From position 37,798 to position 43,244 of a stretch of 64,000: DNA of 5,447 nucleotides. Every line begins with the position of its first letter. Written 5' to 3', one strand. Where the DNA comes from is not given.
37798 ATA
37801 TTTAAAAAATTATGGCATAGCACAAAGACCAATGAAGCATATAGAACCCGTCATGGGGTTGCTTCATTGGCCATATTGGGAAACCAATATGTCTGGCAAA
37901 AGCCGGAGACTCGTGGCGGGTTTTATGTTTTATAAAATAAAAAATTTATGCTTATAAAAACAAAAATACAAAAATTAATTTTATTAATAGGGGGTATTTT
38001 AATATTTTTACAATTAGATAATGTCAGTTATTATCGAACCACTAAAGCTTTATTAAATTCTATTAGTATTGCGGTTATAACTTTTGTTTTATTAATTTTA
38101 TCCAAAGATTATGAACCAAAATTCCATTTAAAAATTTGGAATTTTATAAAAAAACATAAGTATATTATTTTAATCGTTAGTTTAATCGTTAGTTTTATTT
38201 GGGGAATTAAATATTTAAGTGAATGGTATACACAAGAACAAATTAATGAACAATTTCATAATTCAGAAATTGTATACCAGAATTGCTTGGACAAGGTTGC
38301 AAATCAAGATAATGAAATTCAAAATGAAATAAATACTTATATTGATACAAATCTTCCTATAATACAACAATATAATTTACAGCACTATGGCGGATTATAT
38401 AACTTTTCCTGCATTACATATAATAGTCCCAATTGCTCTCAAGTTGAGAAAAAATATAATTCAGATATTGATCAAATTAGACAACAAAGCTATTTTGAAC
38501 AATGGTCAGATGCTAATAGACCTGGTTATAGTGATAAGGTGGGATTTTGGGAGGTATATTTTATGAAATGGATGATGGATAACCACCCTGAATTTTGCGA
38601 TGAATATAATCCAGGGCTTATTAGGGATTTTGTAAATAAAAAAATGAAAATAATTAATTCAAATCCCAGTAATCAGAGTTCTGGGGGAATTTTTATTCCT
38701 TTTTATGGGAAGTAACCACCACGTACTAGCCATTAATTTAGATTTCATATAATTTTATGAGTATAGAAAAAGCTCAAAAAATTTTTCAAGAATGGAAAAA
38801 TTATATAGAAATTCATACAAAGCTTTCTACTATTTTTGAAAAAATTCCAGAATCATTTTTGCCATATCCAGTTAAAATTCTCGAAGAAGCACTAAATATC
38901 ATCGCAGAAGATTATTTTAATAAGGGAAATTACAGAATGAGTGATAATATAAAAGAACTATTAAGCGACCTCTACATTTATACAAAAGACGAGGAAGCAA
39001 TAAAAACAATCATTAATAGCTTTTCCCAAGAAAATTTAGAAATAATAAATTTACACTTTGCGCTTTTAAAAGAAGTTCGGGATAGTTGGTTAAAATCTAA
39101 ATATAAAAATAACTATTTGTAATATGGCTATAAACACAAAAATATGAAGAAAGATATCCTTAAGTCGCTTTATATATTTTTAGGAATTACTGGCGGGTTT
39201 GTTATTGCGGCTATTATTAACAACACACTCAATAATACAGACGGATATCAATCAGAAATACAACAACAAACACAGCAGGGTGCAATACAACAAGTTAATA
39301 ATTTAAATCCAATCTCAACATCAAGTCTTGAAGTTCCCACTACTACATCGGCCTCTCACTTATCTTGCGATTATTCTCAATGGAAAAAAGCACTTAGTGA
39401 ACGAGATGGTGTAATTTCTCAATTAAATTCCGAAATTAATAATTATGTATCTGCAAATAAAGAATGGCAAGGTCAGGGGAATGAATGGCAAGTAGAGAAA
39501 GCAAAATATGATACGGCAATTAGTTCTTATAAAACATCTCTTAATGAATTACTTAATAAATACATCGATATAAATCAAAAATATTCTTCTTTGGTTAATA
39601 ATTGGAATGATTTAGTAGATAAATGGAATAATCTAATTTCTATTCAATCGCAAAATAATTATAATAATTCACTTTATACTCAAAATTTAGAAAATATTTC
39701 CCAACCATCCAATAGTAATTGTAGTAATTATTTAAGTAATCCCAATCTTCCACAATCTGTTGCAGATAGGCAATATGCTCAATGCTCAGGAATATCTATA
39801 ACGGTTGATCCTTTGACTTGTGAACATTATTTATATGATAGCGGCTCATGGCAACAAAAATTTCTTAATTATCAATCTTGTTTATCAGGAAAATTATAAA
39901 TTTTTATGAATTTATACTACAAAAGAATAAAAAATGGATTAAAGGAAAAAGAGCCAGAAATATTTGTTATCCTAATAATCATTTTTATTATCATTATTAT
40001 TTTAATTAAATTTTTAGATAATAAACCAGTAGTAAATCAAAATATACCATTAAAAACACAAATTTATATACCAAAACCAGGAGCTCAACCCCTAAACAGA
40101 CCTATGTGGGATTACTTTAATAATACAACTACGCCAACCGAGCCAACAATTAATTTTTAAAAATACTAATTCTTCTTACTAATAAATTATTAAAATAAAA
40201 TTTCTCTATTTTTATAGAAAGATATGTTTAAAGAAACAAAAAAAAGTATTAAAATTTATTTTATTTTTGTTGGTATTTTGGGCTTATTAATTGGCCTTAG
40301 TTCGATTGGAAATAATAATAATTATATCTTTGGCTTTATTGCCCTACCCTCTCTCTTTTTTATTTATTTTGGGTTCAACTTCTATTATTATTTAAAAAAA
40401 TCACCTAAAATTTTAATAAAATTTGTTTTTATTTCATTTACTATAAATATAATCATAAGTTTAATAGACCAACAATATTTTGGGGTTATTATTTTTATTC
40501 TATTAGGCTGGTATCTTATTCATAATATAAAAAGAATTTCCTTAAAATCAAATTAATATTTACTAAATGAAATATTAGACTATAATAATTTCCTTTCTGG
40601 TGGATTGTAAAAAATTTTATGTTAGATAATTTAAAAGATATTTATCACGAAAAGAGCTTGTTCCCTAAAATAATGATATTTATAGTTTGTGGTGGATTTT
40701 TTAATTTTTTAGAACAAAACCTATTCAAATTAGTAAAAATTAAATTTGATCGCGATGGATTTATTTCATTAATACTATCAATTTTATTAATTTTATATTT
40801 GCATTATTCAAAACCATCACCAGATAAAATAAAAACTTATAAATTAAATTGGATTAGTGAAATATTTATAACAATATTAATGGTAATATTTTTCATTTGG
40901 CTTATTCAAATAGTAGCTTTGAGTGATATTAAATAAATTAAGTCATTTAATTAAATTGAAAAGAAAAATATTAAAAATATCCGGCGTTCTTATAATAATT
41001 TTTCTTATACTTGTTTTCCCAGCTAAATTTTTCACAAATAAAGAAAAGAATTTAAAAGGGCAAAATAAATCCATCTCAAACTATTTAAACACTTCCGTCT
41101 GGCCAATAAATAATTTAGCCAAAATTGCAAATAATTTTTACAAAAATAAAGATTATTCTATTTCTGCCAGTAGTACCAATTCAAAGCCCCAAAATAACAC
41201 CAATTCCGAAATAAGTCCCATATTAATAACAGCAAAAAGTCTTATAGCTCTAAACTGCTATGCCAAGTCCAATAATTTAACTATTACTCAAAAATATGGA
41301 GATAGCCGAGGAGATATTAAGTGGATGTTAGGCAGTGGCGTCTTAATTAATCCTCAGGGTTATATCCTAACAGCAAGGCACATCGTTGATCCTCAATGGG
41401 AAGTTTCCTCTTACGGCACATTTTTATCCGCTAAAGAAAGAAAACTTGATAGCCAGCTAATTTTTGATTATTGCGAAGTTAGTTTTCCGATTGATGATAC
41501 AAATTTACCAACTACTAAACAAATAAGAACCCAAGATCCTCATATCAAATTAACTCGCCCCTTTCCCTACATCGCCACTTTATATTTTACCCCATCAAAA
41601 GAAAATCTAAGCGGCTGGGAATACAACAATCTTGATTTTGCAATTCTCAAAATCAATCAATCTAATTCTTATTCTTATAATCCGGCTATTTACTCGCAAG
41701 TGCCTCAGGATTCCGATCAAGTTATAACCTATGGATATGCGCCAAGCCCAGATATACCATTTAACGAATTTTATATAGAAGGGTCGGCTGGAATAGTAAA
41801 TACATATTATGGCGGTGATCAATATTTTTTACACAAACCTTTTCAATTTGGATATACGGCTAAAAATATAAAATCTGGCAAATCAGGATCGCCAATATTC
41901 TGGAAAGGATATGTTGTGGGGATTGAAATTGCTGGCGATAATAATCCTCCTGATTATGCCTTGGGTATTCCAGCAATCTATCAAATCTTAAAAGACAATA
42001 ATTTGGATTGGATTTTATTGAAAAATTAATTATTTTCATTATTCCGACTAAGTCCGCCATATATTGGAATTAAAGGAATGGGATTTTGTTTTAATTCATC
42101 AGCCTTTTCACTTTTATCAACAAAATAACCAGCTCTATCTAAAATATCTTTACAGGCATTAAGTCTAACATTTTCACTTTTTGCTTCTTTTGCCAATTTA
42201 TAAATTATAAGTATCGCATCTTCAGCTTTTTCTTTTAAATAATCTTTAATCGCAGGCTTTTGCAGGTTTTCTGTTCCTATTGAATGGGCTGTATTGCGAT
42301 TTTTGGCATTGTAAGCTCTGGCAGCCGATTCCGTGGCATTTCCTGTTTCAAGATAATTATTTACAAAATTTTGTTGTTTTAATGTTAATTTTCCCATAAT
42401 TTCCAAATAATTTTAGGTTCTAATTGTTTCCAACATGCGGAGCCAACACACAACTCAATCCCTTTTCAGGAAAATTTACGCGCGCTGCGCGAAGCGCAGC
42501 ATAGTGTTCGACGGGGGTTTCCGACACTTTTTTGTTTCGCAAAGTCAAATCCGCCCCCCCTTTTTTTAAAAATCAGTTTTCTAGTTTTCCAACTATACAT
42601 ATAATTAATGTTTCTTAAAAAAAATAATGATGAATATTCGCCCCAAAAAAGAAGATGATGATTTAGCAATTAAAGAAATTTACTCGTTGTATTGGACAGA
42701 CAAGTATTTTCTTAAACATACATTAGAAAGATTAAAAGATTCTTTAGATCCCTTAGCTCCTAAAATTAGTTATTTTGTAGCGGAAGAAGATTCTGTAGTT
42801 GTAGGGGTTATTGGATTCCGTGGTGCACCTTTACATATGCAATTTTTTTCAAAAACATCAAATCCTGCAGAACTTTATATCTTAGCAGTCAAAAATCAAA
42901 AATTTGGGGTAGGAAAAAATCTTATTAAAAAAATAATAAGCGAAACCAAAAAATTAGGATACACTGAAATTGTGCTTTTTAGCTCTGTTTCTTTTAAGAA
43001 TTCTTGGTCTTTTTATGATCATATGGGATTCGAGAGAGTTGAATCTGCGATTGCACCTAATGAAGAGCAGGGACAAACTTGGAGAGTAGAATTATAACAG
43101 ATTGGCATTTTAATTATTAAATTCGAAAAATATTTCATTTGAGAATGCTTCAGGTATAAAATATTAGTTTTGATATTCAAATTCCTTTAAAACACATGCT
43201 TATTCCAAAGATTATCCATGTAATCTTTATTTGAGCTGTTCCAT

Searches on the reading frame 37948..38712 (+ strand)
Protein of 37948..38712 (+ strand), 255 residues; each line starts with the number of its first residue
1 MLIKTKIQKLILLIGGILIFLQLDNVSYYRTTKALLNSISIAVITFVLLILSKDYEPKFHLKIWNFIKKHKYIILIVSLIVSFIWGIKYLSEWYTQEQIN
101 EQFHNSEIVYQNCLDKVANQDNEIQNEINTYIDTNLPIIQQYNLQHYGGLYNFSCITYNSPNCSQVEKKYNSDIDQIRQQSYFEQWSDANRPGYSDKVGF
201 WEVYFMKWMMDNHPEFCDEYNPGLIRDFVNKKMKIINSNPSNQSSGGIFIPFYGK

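Call 16: search_protein_families(library=pfam, proteins=[window:37948-38712:+], max_evalue=0.01)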
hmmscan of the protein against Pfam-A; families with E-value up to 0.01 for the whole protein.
window:37948-38712:+ (255 aa): 2 families
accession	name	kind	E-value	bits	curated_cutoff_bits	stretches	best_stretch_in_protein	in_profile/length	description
PF09402.16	MSC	-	0.00078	19.4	29.7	1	58-136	208-281/337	Man1-Src1p-C-terminal domain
PF12725.13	DUF3810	-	0.0047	16.8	28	1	39-142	32-127/311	Protein of unknown function (DUF3810)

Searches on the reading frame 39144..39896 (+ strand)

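Call 16: search_protein_families(library=pfam, proteins=[window:39144-39896:+], max_evalue=0.01)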
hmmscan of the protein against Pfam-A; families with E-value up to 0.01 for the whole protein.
window:39144-39896:+ (251 aa): 1 family
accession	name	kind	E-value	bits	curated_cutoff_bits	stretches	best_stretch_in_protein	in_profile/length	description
PF15934.10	Yuri_gagarin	-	7.2e-05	23.2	28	1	53-157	53-146/234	Yuri gagarin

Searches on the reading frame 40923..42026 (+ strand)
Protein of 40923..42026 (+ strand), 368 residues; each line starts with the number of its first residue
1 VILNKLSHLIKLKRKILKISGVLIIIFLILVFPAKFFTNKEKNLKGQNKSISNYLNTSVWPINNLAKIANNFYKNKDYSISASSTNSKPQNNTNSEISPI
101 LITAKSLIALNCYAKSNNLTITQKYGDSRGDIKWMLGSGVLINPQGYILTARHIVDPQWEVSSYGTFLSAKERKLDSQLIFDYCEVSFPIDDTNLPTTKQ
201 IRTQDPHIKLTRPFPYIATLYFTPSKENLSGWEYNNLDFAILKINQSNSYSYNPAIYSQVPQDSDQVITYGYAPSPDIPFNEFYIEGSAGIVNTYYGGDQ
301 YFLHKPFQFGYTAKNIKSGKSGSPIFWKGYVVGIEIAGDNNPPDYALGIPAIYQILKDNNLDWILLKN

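Call 16: search_protein_families(library=pfam, proteins=[window:40923-42026:+], max_evalue=0.01)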
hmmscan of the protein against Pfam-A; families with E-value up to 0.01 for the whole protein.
window:40923-42026:+ (368 aa): 2 families
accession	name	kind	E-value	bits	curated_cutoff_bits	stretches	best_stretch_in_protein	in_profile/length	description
PF13365.12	Trypsin_2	-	5.7e-11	43.8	27.6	1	137-334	1-144/144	Trypsin-like peptidase domain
PF00089.32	Trypsin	-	6.6e-08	33.1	20.6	1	228-353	79-210/220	Trypsin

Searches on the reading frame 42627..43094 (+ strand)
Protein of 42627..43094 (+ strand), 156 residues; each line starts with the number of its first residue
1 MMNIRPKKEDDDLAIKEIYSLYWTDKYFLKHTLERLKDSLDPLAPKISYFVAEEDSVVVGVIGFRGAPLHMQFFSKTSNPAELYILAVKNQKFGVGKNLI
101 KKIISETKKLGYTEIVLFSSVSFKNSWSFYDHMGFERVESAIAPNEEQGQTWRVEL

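Call 16: search_protein_families(library=pfam, proteins=[window:42627-43094:+], max_evalue=0.01)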
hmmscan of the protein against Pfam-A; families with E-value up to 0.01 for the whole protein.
window:42627-43094:+ (156 aa): 4 families
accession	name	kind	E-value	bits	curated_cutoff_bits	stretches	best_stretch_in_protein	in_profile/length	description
PF00583.31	Acetyltransf_1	-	7.9e-09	36.2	20.7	1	16-135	2-116/116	Acetyltransferase (GNAT) family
PF13508.13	Acetyltransf_7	-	8.2e-07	29.8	27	1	48-136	4-83/84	Acetyltransferase (GNAT) domain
PF13673.13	Acetyltransf_10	-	1.2e-06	29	23.6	1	44-141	28-113/128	Acetyltransferase (GNAT) domain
PF13420.13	Acetyltransf_4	-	0.0016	18.9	24.3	1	11-138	8-137/155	Acetyltransferase (GNAT) domain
